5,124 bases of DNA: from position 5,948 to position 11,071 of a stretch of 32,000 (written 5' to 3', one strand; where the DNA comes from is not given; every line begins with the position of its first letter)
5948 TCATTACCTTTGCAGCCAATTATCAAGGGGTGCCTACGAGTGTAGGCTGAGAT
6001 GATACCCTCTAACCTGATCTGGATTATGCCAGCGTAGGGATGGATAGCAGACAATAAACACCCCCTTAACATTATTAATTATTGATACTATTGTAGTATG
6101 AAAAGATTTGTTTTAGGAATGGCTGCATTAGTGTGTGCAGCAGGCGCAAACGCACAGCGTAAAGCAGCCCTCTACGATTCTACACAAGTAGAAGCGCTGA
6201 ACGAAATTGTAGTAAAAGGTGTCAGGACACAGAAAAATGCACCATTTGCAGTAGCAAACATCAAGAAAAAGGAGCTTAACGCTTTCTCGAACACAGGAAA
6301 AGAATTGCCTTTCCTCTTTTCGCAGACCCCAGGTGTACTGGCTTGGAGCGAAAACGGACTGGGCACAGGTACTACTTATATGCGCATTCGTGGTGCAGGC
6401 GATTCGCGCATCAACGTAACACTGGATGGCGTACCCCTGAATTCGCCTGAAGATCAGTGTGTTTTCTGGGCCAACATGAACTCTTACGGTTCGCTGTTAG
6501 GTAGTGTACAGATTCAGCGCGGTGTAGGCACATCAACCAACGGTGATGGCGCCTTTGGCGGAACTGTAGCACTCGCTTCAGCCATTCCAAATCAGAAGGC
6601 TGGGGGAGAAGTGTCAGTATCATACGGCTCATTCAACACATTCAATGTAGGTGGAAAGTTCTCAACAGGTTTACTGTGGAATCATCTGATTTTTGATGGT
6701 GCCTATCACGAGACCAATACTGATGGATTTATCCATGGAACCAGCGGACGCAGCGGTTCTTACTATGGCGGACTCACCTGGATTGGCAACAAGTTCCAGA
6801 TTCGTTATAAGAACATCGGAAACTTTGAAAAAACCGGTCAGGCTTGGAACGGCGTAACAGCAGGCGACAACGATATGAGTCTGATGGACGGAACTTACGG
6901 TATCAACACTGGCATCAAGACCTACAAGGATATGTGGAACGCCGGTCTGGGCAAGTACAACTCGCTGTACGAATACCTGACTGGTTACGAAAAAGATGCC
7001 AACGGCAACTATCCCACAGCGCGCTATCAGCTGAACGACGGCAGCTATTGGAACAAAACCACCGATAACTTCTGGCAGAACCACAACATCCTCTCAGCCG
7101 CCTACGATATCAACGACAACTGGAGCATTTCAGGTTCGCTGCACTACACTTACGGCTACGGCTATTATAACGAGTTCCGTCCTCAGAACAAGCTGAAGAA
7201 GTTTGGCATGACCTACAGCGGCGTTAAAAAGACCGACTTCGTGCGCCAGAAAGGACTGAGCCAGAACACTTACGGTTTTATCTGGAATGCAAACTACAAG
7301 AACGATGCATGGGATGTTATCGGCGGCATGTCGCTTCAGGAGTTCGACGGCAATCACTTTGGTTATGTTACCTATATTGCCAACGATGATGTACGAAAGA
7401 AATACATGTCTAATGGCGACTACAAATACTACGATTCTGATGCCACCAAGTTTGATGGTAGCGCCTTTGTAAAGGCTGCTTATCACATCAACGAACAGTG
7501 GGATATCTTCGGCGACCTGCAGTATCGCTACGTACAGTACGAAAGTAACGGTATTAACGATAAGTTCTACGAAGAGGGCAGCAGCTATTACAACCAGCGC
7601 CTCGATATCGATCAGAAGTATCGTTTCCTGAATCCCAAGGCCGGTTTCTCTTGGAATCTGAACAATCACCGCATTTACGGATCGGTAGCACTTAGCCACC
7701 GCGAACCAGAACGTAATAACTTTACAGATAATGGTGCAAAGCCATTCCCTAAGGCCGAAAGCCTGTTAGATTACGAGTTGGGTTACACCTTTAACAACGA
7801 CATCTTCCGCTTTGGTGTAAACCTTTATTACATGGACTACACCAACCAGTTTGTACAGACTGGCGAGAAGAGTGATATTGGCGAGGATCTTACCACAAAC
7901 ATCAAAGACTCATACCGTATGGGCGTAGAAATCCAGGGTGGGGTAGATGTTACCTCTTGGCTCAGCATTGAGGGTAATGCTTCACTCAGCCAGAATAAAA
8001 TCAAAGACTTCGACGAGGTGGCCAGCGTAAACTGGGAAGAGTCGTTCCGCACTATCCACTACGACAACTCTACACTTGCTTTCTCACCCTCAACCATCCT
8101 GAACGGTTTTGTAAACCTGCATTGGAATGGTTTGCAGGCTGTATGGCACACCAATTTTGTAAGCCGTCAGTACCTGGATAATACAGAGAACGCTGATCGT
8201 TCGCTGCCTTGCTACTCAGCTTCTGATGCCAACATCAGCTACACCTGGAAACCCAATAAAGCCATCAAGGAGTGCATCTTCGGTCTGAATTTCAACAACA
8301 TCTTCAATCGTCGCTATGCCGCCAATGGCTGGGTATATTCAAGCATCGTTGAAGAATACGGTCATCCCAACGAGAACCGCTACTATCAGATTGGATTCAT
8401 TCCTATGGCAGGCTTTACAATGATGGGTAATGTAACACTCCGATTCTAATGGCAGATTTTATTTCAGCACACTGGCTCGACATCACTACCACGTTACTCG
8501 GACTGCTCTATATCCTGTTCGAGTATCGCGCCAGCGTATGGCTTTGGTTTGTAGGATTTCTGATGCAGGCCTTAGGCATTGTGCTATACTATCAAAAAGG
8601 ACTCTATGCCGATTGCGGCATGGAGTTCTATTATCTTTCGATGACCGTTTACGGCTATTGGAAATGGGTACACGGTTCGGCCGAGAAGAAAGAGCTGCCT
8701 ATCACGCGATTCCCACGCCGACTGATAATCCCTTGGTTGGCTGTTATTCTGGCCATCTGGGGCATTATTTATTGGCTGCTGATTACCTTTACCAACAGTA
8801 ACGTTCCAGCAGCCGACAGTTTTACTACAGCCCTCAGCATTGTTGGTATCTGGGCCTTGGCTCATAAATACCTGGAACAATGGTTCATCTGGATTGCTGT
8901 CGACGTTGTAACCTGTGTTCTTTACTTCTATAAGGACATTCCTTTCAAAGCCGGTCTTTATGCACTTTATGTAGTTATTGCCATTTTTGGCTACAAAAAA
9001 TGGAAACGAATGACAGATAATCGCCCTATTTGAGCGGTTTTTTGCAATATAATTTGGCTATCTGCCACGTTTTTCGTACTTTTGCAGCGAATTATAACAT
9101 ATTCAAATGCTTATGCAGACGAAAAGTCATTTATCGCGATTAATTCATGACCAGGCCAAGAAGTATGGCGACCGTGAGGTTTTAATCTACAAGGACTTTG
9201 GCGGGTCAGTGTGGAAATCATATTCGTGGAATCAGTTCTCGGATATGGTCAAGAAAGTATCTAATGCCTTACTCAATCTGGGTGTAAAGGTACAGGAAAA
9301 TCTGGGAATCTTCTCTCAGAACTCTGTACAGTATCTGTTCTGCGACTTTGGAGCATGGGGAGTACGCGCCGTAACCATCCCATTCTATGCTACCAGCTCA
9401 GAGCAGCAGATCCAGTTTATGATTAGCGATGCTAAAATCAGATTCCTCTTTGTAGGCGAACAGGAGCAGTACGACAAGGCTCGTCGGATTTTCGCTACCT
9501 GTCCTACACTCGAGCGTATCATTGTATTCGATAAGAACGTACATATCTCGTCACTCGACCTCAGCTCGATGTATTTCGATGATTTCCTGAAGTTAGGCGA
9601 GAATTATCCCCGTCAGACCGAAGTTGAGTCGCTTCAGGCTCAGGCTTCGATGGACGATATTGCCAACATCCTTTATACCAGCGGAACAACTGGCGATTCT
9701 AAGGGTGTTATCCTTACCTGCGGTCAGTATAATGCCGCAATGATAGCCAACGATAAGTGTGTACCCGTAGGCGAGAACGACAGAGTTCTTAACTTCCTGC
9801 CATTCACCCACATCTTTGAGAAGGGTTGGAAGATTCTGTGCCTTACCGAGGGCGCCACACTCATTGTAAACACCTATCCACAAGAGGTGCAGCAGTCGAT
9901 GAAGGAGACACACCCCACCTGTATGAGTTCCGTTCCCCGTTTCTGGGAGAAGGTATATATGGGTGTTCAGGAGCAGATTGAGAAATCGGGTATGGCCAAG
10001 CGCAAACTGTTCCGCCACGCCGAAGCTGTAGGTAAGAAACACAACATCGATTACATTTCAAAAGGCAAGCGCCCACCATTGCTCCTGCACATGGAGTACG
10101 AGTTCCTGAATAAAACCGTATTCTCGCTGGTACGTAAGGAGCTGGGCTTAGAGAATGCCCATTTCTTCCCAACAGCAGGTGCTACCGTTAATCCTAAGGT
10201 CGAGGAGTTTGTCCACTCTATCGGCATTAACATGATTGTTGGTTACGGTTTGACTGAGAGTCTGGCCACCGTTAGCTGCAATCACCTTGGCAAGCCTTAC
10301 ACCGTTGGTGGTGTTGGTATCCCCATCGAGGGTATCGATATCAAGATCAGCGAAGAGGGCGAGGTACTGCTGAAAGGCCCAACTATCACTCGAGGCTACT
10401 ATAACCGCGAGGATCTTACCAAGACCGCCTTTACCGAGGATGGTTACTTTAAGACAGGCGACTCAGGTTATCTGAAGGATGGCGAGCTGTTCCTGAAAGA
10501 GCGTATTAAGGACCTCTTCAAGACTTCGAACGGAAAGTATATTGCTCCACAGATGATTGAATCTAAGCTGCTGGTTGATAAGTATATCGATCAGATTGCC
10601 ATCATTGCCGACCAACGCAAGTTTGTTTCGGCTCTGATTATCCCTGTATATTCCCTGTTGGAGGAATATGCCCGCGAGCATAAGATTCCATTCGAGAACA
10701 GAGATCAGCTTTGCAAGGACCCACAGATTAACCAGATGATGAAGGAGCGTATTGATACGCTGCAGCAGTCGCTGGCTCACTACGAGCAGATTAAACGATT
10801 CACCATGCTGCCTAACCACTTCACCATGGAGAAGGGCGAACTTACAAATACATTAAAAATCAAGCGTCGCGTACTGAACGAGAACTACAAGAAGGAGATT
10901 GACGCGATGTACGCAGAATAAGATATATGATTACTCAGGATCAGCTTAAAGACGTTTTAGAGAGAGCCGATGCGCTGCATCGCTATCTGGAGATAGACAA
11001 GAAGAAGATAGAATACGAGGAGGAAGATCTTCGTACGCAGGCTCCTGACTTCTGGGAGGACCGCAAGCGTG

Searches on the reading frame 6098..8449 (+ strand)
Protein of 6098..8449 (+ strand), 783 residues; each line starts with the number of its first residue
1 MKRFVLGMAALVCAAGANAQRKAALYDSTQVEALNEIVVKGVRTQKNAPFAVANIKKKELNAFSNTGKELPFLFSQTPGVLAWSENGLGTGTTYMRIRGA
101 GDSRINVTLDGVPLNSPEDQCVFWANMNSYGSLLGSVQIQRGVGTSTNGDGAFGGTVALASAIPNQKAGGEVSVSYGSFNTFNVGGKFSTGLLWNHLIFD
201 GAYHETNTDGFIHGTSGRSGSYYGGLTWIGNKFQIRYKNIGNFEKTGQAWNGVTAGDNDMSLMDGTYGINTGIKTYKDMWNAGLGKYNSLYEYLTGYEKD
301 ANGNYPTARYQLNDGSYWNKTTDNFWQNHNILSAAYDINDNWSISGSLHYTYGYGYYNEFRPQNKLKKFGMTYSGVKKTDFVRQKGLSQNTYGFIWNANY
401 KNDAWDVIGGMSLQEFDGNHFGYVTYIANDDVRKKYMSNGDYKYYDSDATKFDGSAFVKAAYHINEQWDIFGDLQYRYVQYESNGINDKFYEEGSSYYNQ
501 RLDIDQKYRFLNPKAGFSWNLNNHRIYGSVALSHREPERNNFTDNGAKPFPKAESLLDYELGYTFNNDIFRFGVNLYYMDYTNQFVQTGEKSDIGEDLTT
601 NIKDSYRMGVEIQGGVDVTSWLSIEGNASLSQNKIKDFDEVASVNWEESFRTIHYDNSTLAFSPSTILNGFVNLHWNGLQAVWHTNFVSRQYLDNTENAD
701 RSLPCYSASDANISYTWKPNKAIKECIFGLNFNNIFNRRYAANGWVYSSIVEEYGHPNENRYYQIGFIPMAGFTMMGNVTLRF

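Call 78: search_protein_families(library=pfam, max_evalue=0.00001, proteins=[window:6098-8449:+])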
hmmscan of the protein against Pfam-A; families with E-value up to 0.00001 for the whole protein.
window:6098-8449:+ (783 aa): 2 families
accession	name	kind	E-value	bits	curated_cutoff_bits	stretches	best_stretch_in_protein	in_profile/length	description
PF00593.30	TonB_dep_Rec_b-barrel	-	5.6e-18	66.4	27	1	290-735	18-436/436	TonB dependent receptor-like, beta-barrel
PF07715.20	Plug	-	4.1e-12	47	23.9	1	45-156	2-107/107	TonB-dependent Receptor Plug Domain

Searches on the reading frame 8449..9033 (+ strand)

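Call 78: search_protein_families(library=pfam, max_evalue=0.00001, proteins=[window:8449-9033:+])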
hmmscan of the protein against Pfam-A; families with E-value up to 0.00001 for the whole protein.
window:8449-9033:+ (194 aa): 1 family
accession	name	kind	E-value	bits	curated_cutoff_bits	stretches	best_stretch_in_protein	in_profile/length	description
PF04973.17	NMN_transporter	-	7.5e-54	182.8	27.3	1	8-187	1-175/175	Nicotinamide mononucleotide transporter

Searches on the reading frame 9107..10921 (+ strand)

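Call 78: search_protein_families(library=pfam, max_evalue=0.00001, proteins=[window:9107-10921:+])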
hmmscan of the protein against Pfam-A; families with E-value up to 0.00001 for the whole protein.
window:9107-10921:+ (604 aa): 2 families
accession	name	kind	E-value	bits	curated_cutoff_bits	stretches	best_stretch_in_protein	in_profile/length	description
PF00501.34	AMP-binding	-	2e-62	211.6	29.9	1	14-432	2-384/384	AMP-binding enzyme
PF23562.2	AMP-binding_C_3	-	1.1e-07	32.7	20.8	1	470-603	3-121/124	AMP-binding enzyme C-terminal domain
